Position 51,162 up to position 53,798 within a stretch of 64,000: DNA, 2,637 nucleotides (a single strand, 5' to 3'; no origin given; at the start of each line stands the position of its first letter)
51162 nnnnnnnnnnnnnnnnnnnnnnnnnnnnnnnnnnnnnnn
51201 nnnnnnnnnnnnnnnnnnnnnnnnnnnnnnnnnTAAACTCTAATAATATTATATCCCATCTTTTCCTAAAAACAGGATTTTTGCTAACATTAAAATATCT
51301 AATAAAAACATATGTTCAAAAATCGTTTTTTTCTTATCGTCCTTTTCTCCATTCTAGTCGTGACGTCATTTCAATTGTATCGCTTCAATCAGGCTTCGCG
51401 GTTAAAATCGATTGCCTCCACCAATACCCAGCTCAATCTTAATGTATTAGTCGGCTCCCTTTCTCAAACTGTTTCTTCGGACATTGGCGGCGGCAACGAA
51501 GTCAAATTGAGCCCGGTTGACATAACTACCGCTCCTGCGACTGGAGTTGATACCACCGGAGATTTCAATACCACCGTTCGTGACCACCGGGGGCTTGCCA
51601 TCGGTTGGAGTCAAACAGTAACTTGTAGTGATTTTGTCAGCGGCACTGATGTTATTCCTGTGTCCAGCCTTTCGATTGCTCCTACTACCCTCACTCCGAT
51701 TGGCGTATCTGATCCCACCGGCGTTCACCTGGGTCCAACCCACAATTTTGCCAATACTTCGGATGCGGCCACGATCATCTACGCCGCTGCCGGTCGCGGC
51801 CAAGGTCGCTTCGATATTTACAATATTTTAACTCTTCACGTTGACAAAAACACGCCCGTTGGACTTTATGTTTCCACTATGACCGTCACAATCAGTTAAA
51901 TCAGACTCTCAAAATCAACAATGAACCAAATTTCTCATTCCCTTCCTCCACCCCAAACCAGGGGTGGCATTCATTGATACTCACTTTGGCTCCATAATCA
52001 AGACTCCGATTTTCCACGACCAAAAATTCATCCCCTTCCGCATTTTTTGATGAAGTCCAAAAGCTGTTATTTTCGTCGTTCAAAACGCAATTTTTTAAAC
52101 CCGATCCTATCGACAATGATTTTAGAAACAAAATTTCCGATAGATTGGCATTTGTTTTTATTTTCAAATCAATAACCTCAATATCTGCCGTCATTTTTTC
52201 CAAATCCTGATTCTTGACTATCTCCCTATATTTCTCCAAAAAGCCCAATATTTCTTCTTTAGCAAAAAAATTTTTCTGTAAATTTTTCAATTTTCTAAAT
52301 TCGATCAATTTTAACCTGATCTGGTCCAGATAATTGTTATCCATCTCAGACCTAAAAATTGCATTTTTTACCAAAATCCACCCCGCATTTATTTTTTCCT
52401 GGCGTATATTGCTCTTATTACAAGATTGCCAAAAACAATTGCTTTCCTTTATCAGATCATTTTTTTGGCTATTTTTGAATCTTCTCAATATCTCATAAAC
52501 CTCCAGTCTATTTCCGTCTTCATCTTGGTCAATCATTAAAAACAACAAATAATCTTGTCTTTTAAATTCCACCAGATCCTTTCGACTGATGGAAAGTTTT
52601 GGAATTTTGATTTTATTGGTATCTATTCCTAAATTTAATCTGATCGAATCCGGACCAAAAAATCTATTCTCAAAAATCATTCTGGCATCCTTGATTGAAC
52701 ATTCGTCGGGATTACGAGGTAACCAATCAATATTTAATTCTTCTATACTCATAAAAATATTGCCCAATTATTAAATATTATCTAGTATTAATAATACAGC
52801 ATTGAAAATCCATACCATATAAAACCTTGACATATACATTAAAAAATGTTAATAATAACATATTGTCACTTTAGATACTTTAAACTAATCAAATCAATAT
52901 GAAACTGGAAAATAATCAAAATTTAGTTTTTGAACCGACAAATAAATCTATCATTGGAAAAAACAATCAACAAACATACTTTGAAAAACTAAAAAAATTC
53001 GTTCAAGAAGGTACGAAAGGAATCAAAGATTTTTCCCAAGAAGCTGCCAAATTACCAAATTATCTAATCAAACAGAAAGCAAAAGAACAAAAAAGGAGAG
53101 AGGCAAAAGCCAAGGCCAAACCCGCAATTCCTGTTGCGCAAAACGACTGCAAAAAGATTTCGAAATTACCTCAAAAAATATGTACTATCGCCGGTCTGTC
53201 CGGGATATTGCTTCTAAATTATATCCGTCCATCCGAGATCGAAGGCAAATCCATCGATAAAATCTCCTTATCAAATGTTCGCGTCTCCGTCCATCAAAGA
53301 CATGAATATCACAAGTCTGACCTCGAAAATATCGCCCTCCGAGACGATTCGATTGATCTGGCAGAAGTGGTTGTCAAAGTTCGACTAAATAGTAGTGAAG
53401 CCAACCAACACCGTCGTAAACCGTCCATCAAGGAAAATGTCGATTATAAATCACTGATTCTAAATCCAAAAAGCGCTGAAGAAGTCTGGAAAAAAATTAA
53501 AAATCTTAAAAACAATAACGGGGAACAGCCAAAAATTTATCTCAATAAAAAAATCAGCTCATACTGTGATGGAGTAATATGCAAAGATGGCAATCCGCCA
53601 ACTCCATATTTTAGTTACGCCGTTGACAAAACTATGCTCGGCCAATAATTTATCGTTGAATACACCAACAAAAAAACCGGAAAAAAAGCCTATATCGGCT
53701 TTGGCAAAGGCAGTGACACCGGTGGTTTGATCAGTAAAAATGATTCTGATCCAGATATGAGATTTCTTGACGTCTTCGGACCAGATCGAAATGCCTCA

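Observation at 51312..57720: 6.4-kb island of seven ORFans with alternating orientation between trpS and the sugar locus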

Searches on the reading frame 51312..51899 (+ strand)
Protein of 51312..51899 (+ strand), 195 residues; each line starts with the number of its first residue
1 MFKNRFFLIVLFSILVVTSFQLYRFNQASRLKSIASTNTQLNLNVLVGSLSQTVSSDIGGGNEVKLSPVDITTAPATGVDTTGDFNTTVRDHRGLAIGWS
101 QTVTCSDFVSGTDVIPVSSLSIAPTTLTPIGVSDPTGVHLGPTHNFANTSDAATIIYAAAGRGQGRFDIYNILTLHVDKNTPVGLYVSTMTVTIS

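Call 3: search_protein_families(library=pfam, proteins=[window:51312-51899:+], max_evalue=1)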
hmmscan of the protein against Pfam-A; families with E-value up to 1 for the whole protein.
window:51312-51899:+ (195 aa): 1 family
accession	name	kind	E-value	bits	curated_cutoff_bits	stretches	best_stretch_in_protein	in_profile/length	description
PF13731.11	WxL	-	0.00087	19.8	25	1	85-168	89-173/214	WxL domain surface cell wall-binding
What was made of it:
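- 51312..51899 (+): ORF1, 195 aa. It has an N-terminal hydrophobic anchor or signal and a beta-rich, G/T/V/S-rich body with a weak WxL-like domain match. It is conserved directly next to trpS in four lineages. Pfam WxL E 8.7e-4, 19.8 bits, below the cutoff of 25 (call 3).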

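Call 4: search_protein_families(library=padloc, proteins=[window:51312-51899:+], max_evalue=1)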
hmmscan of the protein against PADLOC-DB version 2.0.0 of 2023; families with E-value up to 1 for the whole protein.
window:51312-51899:+ (195 aa): 0 families

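Call 5: search_protein_families(library=ncbifam, proteins=[window:51312-51899:+], max_evalue=1)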
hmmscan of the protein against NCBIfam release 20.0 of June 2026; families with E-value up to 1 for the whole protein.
window:51312-51899:+ (195 aa): 0 families

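Call 9: list_cluster_members(proteins=[window:51312-51896:+, window:51904-52767:-, window:52899-53645:+, window:53727-53972:+, window:54056-54790:-, window:54929-55294:+, window:55373-56806:+, window:56809-57720:-, window:49863-51233:-, window:46779-48917:+])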
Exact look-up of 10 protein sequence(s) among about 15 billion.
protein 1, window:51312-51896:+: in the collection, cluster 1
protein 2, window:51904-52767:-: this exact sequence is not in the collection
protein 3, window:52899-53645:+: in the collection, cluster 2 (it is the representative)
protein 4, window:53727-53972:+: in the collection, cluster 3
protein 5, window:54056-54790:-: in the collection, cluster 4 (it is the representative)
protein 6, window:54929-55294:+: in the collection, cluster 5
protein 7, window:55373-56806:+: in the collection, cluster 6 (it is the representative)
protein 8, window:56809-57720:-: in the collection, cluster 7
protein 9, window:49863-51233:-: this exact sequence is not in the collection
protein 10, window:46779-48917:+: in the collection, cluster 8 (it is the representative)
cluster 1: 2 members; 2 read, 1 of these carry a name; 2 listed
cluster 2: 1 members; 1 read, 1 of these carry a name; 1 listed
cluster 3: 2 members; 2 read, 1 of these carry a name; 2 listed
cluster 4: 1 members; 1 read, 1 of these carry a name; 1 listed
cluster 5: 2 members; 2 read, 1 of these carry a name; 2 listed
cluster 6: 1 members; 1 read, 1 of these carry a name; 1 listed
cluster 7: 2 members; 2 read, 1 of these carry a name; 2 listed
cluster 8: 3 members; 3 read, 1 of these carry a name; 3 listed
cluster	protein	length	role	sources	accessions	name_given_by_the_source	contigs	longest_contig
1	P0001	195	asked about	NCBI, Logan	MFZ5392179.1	MAG: hypothetical protein ACOZAR_03190 [Patescibacteria group bacterium]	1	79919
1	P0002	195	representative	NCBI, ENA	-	-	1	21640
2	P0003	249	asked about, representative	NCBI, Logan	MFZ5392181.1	MAG: hypothetical protein ACOZAR_03200 [Patescibacteria group bacterium]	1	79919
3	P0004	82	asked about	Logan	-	-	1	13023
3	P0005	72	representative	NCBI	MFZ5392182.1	MAG: hypothetical protein ACOZAR_03205 [Patescibacteria group bacterium]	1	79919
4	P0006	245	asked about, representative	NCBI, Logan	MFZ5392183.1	MAG: hypothetical protein ACOZAR_03210 [Patescibacteria group bacterium]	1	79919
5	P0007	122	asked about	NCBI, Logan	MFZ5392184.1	MAG: hypothetical protein ACOZAR_03215 [Patescibacteria group bacterium]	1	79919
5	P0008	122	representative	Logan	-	-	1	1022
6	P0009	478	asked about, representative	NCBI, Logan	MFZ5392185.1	MAG: hypothetical protein ACOZAR_03220 [Patescibacteria group bacterium]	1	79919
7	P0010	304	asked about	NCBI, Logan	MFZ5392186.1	MAG: hypothetical protein ACOZAR_03225 [Patescibacteria group bacterium]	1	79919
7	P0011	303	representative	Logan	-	-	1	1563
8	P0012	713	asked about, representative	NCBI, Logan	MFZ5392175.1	MAG: hypothetical protein ACOZAR_03170 [Patescibacteria group bacterium]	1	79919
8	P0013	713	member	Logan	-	-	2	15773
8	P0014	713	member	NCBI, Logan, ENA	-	-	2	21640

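Call 10: find_encoding_contigs(protein=P0002, flank=10000, max_places=6)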
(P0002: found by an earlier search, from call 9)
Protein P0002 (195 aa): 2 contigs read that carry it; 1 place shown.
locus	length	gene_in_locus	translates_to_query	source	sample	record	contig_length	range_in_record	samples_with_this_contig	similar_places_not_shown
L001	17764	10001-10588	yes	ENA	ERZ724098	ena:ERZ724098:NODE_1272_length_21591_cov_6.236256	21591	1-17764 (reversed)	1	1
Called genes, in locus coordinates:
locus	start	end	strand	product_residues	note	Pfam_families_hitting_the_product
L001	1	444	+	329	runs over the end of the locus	-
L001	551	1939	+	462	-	-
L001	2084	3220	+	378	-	-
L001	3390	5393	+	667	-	PF00270:DEAD (faint), PF04851:ResIII, PF13604:AAA_30 (faint), PF17757:UvrB_inter, PF27431:UvrB_3rd, PF00271:Helicase_C, PF12344:UvrB, PF02151:UVR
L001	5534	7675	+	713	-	-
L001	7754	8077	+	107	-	-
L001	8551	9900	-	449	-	PF00579:tRNA-synt_1b, PF01588:tRNA_bind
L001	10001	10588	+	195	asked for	-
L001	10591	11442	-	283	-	-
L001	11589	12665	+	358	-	-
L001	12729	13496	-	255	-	-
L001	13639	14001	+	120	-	-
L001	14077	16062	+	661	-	-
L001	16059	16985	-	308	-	-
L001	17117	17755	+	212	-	PF01073:3Beta_HSD, PF01370:Epimerase, PF02719:Polysacc_synt_2, PF04321:RmlD_sub_bind, PF07993:NAD_binding_4 (weak), PF08659:KR (weak), PF13460:NAD_binding_10 (weak), PF16363:GDP_Man_Dehyd, +1 more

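Call 24: search_protein_families(library=pfam, proteins=[L001:11589-12662:+, L001:12732-13496:-, L001:14077-16059:+], max_evalue=1)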
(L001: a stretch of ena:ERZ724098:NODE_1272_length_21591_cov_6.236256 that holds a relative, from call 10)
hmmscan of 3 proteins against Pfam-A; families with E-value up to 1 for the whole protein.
L001:11589-12662:+ (358 aa): 0 families

L001:12732-13496:- (255 aa): 0 families

L001:14077-16059:+ (661 aa): 1 family
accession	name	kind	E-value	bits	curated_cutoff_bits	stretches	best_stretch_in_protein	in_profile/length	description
PF08822.17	DUF1804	-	0.28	11.5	29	0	37-103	30-96/164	Protein of unknown function (DUF1804)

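Call 36: search_protein_families(library=phrogs, proteins=[window:51312-51899:+, L001:11589-12662:+, L001:14077-16059:+], max_evalue=0.1)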
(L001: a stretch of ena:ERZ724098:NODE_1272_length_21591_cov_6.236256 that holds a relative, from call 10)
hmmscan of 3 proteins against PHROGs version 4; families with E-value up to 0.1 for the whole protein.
window:51312-51899:+ (195 aa): 0 families

L001:11589-12662:+ (358 aa): 0 families

L001:14077-16059:+ (661 aa): 0 families

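Call 49: find_encoding_contigs(protein=P0011, flank=10000, max_places=3)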
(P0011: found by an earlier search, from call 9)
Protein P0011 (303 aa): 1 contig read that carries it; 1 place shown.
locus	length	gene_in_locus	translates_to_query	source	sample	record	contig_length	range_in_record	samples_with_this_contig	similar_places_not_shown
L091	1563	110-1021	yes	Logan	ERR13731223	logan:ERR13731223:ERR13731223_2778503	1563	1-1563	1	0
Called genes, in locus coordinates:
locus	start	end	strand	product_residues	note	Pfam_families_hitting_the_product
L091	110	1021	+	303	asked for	-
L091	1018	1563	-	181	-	?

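Call 59: search_solved_structures(query=A4, max_evalue=10, show_alignments=1)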
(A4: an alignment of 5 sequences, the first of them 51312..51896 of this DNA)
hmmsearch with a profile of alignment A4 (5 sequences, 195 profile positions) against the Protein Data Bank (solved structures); distinct sequences matched with E-value up to 10: 0.

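Call 60: search_protein_families(library=pfam, alignment_id=A4, max_evalue=0.1)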
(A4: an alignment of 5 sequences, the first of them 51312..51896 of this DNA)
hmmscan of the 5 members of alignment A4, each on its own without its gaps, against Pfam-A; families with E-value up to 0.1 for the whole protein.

A. member 1, window:51312-51896:+ (195 aa): 1 family
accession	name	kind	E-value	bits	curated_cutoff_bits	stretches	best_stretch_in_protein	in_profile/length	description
PF13731.11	WxL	-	0.00087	19.8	25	1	85-168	89-173/214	WxL domain surface cell wall-binding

B. families by the number of members that match (of 5 scanned): 1 family
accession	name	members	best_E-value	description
PF13731.11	WxL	4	1.7e-05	WxL domain surface cell wall-binding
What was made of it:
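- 51312..51899 (+): Four of 5 orthologues hit WxL, best E 1.7e-5 (call 60).
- On WxL-domain surface protein (ORF1): Four of 5 orthologues match weakly, best E 1.7e-5 (call 60).
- Closest known: WxL-domain cell-surface proteins of Enterococcus and Lactobacillus. Same: ORF1 and 3 of its 4 orthologues match the central part of the WxL profile, best E 1.7e-5 (call 60).
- WxL: calls 3, 60.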

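Call 66: find_related_loci(query=A4, collection=metagenome_contigs, flank=10000)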
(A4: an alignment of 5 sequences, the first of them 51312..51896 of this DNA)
Query A4 (195 aa) in metagenome_contigs; peptide patterns used: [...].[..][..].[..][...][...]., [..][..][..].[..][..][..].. (x = any residue, [..] = any of these).
527 stretches matched a pattern; 2 encode a relative of the query (tblastn E <= 1e-3); 2 distinct loci.
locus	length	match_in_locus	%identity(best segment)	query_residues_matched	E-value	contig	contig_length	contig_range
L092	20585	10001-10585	65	1-195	5e-88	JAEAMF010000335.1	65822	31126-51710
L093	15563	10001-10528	47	19-194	8e-46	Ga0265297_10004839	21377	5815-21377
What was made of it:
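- Tried and rejected: The metagenome scan with the ORF1 family returned only contigs already held (call 66).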

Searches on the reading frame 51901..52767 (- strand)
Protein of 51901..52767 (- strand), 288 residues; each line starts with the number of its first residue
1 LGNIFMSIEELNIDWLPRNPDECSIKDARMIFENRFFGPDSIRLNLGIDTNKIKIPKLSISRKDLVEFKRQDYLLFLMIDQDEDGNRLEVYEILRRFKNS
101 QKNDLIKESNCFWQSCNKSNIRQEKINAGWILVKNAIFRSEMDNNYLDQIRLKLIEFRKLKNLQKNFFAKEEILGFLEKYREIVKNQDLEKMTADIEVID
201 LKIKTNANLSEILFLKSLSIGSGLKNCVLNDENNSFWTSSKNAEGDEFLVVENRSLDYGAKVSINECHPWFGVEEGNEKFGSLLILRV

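Call 3: search_protein_families(library=pfam, proteins=[window:51901-52767:-], max_evalue=1)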
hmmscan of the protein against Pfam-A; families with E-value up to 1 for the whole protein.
window:51901-52767:- (288 aa): 0 families

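Call 4: search_protein_families(library=padloc, proteins=[window:51901-52767:-], max_evalue=1)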
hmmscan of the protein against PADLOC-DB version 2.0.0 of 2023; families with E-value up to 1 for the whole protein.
window:51901-52767:- (288 aa): 0 families

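Call 5: search_protein_families(library=ncbifam, proteins=[window:51901-52767:-], max_evalue=1)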
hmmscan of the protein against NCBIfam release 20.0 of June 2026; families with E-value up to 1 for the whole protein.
window:51901-52767:- (288 aa): 0 families

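Call 24: search_protein_families(library=pfam, proteins=[L001:11589-12662:+, L001:12732-13496:-, L001:14077-16059:+], max_evalue=1)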
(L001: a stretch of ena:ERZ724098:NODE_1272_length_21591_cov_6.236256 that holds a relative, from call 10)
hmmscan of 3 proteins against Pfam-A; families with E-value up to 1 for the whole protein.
L001:11589-12662:+ (358 aa): 0 families

L001:12732-13496:- (255 aa): 0 families

L001:14077-16059:+ (661 aa): 1 family
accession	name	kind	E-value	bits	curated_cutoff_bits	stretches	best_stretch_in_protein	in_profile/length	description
PF08822.17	DUF1804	-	0.28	11.5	29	0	37-103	30-96/164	Protein of unknown function (DUF1804)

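Call 36: search_protein_families(library=phrogs, proteins=[window:51901-52767:-, L001:11589-12662:+, L001:14077-16059:+], max_evalue=0.1)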
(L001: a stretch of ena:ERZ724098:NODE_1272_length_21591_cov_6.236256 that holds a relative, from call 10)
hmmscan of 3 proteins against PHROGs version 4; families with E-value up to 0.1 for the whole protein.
window:51901-52767:- (288 aa): 0 families

L001:11589-12662:+ (358 aa): 0 families

L001:14077-16059:+ (661 aa): 0 families

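Call 47: find_homologous_proteins(query=window:51904-52767:-, max_evalue=0.01)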
Query window:51904-52767:- (288 aa): 2 proteins with E <= 0.01 among 840 candidates.
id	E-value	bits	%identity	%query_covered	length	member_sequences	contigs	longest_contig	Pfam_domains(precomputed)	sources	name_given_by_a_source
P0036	3.9e-181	619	100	98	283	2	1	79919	-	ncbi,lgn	ncbi:MAG: hypothetical protein ACOZAR_03195 [Patescibacteria group bacterium]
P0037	1.8e-151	521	85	98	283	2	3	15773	-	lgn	-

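Call 48: find_encoding_contigs(protein=P0037, flank=10000, max_places=4)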
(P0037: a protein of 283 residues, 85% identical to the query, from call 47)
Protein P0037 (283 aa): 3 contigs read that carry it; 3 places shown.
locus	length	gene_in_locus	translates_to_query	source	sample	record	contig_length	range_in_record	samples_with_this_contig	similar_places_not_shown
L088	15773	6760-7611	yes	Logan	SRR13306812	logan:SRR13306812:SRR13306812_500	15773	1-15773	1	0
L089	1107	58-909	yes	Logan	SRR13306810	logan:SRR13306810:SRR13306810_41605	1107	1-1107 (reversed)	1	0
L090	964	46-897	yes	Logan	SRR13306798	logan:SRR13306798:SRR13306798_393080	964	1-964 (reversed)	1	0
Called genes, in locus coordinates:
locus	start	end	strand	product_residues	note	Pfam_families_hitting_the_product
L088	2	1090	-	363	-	?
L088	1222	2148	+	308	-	-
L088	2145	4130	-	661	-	-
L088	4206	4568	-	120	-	-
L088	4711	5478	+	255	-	-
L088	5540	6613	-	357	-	-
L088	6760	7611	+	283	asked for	-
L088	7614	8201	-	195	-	-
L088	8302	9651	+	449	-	PF00579:tRNA-synt_1b, PF01588:tRNA_bind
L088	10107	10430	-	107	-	-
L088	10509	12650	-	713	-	-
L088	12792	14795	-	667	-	PF00270:DEAD (faint), PF04851:ResIII, PF13604:AAA_30 (faint), PF17757:UvrB_inter, PF27431:UvrB_3rd, PF00271:Helicase_C, PF12344:UvrB, PF02151:UVR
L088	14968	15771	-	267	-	?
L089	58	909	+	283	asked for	-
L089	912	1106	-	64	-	?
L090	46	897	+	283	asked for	-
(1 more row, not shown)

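Call 68: find_related_loci(query=window:51904-52767:-, collection=viral_contigs, flank=5000)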
Query window:51904-52767:- (288 aa) in viral_contigs; peptide patterns used: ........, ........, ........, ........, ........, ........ (x = any residue, [..] = any of these).
4 stretches matched a pattern, but none encodes a relative of the query by tblastn (E <= 1e-3).

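Call 89: search_solved_structures(query=window:51904-52767:-, max_evalue=10)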
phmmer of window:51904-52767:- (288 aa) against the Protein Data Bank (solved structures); distinct sequences matched with E-value up to 10: 0.
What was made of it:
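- Tried and rejected: The word-index search, the viral scan and the PDB search found only clade members (calls 47, 68, 89).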

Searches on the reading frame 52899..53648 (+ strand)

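Call 3: search_protein_families(library=pfam, proteins=[window:52899-53648:+], max_evalue=1)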
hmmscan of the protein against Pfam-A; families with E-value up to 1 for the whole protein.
window:52899-53648:+ (249 aa): 2 families
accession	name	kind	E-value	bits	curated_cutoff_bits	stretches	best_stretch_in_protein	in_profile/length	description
PF22435.1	MRM3-like_sub_bind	-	0.0051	17.6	27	1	30-90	18-76/84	MRM3-like substrate binding domain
PF14223.13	Retrotran_gag_2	-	0.22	11.4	27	0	186-220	55-89/172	gag-polypeptide of LTR copia-type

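Call 4: search_protein_families(library=padloc, proteins=[window:52899-53648:+], max_evalue=1)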
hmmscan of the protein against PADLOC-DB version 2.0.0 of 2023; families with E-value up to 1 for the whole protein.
window:52899-53648:+ (249 aa): 1 family
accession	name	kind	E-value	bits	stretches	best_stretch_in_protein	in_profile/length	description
PDLC03843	LeoC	-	0.033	12.3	1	22-99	117-192/207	-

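Call 5: search_protein_families(library=ncbifam, proteins=[window:52899-53648:+], max_evalue=1)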
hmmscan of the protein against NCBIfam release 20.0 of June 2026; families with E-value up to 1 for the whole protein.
window:52899-53648:+ (249 aa): 0 families

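Call 24: search_protein_families(library=pfam, proteins=[L001:11589-12662:+, L001:12732-13496:-, L001:14077-16059:+], max_evalue=1)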
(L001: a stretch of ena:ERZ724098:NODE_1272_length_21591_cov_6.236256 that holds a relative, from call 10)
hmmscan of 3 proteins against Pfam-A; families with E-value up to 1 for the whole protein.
L001:11589-12662:+ (358 aa): 0 families

L001:12732-13496:- (255 aa): 0 families

L001:14077-16059:+ (661 aa): 1 family
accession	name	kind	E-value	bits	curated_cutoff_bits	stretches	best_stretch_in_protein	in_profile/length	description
PF08822.17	DUF1804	-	0.28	11.5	29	0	37-103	30-96/164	Protein of unknown function (DUF1804)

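Call 36: search_protein_families(library=phrogs, proteins=[L001:11589-12662:+, L001:14077-16059:+], max_evalue=0.1)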
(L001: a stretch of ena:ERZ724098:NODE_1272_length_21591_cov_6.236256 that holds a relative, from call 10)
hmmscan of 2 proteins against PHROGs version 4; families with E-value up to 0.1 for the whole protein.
L001:11589-12662:+ (358 aa): 0 families

L001:14077-16059:+ (661 aa): 0 families
